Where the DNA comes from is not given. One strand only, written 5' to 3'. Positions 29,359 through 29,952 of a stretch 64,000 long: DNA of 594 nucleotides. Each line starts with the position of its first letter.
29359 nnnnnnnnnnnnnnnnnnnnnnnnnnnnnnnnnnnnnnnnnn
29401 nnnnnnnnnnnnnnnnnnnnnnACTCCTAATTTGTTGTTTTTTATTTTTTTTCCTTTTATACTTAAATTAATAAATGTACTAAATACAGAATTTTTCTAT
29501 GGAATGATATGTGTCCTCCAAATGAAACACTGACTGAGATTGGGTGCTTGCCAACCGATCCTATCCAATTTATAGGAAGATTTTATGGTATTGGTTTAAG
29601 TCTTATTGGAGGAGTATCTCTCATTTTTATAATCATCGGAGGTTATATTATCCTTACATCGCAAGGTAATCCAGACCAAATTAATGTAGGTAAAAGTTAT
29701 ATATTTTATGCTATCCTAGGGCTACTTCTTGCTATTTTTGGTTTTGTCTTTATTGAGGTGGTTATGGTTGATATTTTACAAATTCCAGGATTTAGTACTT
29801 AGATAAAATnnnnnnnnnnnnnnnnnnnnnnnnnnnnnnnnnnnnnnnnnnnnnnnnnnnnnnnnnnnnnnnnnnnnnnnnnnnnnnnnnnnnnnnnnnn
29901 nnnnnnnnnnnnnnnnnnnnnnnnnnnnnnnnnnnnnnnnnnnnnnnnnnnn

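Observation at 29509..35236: VirB2-like mini-protein plus giant VirB6-like polytopic protein with a 1400-aa repeat extension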

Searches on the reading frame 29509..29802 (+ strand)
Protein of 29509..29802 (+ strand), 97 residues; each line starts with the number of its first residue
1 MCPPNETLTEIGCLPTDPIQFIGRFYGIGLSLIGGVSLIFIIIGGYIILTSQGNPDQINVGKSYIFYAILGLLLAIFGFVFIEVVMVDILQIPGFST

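Call 6: search_protein_families(library=pfam, proteins=[window:29509-29802:+], max_evalue=0.01)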
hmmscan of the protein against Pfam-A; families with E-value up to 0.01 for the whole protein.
window:29509-29802:+ (97 aa): 1 family
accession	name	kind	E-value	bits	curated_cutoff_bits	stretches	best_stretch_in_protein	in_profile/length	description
PF18895.5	T4SS_pilin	-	0.002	18.6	26.6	1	30-77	17-63/71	Type IV secretion system pilin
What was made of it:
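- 29509..29802 (+): VirB2-like / T4SS_pilin-like protein of 97 aa with two hydrophobic helices. It carries a conserved N-terminal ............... motif and a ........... loop. This genome's version has no signal peptide. Pfam PF18895 gives E 0.002 (18.6 bits, cut-off 26.6) (call 6).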

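Call 12: search_protein_families(library=pfam, proteins=[window:29509-29802:+], max_evalue=1)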
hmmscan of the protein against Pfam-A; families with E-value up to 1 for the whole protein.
window:29509-29802:+ (97 aa): 2 families
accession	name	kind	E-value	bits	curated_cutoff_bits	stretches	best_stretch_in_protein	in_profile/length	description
PF18895.5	T4SS_pilin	-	0.002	18.6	26.6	1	30-77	17-63/71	Type IV secretion system pilin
PF14110.11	DUF4282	-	0.25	12.4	27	1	20-85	11-63/86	Domain of unknown function (DUF4282)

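Call 13: search_protein_families(library=ncbifam, proteins=[window:29509-29802:+], max_evalue=0.1)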
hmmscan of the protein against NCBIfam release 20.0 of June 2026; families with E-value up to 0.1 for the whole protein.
window:29509-29802:+ (97 aa): 3 families
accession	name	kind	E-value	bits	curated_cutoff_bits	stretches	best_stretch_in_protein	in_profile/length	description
NF045849.1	ICE_MMCAP2_0565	equivalog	3.8e-06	26.5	40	1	20-87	11-78/80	Mbov_0395 family pilin-like conjugal transfer protein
TIGR00879.1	SP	subfamily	0.023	13.2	237.8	1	27-82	446-499/510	sugar porter family MFS transporter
NF045846.1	MSC0882_dom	subfamily_domain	0.062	12.4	60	1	32-92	15-75/244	MSC_0882 family membrane protein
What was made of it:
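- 29509..29802 (+): NCBIfam NF045849 gives E 3.8e-6 (call 13).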

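Call 89: list_cluster_members(proteins=[P0001, window:29509-29799:+])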
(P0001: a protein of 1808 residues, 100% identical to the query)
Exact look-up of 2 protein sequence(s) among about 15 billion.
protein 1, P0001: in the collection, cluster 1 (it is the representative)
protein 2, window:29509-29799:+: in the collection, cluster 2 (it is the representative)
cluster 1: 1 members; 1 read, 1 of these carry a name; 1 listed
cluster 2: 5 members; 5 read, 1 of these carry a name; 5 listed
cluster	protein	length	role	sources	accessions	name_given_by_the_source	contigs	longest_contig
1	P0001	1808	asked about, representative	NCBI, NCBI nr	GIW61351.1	MAG: hypothetical protein KatS3mg089_0203 [Patescibacteria group bacterium]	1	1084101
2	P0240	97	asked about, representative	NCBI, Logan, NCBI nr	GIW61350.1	MAG: hypothetical protein KatS3mg089_0202 [Patescibacteria group bacterium]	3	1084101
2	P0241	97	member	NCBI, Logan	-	-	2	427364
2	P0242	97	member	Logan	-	-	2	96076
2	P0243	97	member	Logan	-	-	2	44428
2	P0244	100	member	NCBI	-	-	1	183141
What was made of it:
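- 29509..29802 (+): It is annotated hypothetical, GIW61350.1 (call 89).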
